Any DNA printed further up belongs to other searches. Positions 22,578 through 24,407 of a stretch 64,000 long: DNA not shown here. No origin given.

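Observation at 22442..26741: Uncharacterised four-gene module: cytoplasmic LRR protein, VWA/MIDAS protein, MoxR-class AAA+ ATPase, Nfu-type Fe-S protein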

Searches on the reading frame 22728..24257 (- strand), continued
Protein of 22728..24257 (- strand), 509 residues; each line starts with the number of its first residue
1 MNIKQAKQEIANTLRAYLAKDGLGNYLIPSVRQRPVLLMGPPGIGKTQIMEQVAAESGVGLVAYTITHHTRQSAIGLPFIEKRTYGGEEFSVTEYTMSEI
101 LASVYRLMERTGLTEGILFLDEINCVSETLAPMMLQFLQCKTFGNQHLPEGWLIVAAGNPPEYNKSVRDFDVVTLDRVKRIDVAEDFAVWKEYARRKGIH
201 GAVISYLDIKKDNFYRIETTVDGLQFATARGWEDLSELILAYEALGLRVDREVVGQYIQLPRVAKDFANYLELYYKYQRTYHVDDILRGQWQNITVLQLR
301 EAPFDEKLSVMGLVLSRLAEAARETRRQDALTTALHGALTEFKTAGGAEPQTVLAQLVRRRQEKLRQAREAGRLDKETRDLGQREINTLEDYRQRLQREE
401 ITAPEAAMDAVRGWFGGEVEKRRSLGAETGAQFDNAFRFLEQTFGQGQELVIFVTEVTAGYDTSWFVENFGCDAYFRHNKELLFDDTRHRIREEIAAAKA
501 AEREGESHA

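Call 77: search_protein_families(library=pfam, proteins=[P0001, P0002, P0241, P0250, P0290, P0273], max_evalue=0.001)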
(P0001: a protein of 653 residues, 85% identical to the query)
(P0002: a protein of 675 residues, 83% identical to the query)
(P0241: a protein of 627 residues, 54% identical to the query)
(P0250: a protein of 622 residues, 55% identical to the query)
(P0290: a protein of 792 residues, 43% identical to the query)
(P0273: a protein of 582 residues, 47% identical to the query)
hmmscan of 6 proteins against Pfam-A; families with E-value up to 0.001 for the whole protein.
P0001 (653 aa): 8 families
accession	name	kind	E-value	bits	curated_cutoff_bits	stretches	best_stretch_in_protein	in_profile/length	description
PF07728.20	AAA_5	-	5.9e-08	33.3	22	1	35-166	1-127/139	AAA domain (dynein-related subfamily)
PF00004.35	AAA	-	7.8e-08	33.3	21.2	1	36-129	1-72/131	ATPase family associated with various cellular activities (AAA)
PF13401.12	AAA_22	-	2.6e-05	25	27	1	33-138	5-104/130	AAA domain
PF17591.7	UL41A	-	5e-05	23.8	29.7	0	267-301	38-71/78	Herpesvirus UL41A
PF20030.5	bpMoxR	-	5.3e-05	22.8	27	1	10-99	7-97/205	MoxR domain in the MoxR-vWA-beta-propeller ternary systems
PF13191.12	AAA_16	-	0.00022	22.2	32.6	0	22-73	11-63/167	AAA ATPase domain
PF00158.32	Sigma54_activat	-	0.00069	19.8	20.2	0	33-143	22-122/168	Sigma-54 interaction domain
PF13173.12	AAA_14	-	0.00081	19.8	27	0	33-128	2-76/129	AAA domain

P0002 (675 aa): 9 families
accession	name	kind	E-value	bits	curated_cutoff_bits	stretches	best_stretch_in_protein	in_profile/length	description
PF07728.20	AAA_5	-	5.3e-08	33.4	22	1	35-165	1-126/139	AAA domain (dynein-related subfamily)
PF00004.35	AAA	-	1.3e-07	32.5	21.2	1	36-129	1-72/131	ATPase family associated with various cellular activities (AAA)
PF13401.12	AAA_22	-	4.4e-05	24.2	27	1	33-138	5-104/130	AAA domain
PF09424.15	YqeY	-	4.5e-05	24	27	0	331-400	26-94/143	Yqey-like protein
PF17591.7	UL41A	-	5.6e-05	23.6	29.7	0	267-301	38-71/78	Herpesvirus UL41A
PF20030.5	bpMoxR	-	5.8e-05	22.7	27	1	10-99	7-97/205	MoxR domain in the MoxR-vWA-beta-propeller ternary systems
PF00158.32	Sigma54_activat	-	0.00083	19.5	20.2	0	33-143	22-122/168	Sigma-54 interaction domain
PF13191.12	AAA_16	-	0.00091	20.2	32.6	0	22-73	11-63/167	AAA ATPase domain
PF13173.12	AAA_14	-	0.00096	19.6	27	0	33-128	2-76/129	AAA domain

P0241 (627 aa): 6 families
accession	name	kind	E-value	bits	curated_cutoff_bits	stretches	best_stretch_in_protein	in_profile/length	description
PF00004.35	AAA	-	3.5e-08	34.4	21.2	1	36-130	1-73/131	ATPase family associated with various cellular activities (AAA)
PF07728.20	AAA_5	-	2.3e-07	31.3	22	1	35-167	1-128/139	AAA domain (dynein-related subfamily)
PF13401.12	AAA_22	-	4e-05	24.4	27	1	33-146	5-110/130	AAA domain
PF20030.5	bpMoxR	-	0.00015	21.4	27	1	8-79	5-77/205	MoxR domain in the MoxR-vWA-beta-propeller ternary systems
PF13245.12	AAA_19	-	0.00031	21.4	25.1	0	28-139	5-115/134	AAA domain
PF05496.18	RuvB_N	-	0.00096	19.4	27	0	36-61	36-61/159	Holliday junction DNA helicase RuvB P-loop domain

P0250 (622 aa): 5 families
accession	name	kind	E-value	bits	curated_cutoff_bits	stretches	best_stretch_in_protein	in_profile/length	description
PF00004.35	AAA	-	4.4e-08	34.1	21.2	1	36-130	1-73/131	ATPase family associated with various cellular activities (AAA)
PF07728.20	AAA_5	-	2e-07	31.5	22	1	35-167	1-128/139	AAA domain (dynein-related subfamily)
PF13401.12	AAA_22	-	6.9e-05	23.6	27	1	33-146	5-110/130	AAA domain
PF20030.5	bpMoxR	-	0.00037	20.1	27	0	8-79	5-77/205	MoxR domain in the MoxR-vWA-beta-propeller ternary systems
PF13245.12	AAA_19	-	0.0008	20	25.1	0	30-139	8-115/134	AAA domain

P0290 (792 aa): 10 families
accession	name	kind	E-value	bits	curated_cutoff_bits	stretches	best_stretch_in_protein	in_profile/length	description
PF13847.12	Methyltransf_31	-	5.6e-13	49.3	27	1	593-745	5-145/145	Methyltransferase domain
PF13649.12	Methyltransf_25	-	4.7e-12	46.9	27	1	595-700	1-97/97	Methyltransferase domain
PF08241.18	Methyltransf_11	-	3.1e-11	44.2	21.2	1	596-704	1-95/95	Methyltransferase domain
PF01209.24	Ubie_methyltran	-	4.4e-11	43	20.1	1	591-704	47-151/233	ubiE/COQ5 methyltransferase family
PF13489.12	Methyltransf_23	-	1.3e-10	41.7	27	1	589-746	20-159/164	Methyltransferase domain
PF08242.18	Methyltransf_12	-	4.5e-08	34.2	30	1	596-702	1-98/98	Methyltransferase domain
PF07728.20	AAA_5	-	9.2e-08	32.6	22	1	36-177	2-138/139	AAA domain (dynein-related subfamily)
PF00004.35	AAA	-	4.1e-06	27.7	21.2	1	36-128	1-71/131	ATPase family associated with various cellular activities (AAA)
PF13401.12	AAA_22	-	2.2e-05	25.2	27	1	33-138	5-104/130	AAA domain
PF20030.5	bpMoxR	-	0.00044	19.8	27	0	16-145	13-128/205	MoxR domain in the MoxR-vWA-beta-propeller ternary systems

P0273 (582 aa): 5 families
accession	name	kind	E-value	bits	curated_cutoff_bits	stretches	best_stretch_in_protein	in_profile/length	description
PF00004.35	AAA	-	6.1e-09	36.8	21.2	1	37-168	2-119/131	ATPase family associated with various cellular activities (AAA)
PF07728.20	AAA_5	-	4.5e-08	33.6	22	1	35-177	1-138/139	AAA domain (dynein-related subfamily)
PF13401.12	AAA_22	-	0.00014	22.6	27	1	33-138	5-104/130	AAA domain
PF20030.5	bpMoxR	-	0.00022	20.8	27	1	28-78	26-76/205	MoxR domain in the MoxR-vWA-beta-propeller ternary systems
PF13173.12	AAA_14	-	0.00032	21.1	27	1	33-128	2-76/129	AAA domain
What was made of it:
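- Tried and rejected: One methyltransferase fusion is probably a read-through (call 77).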
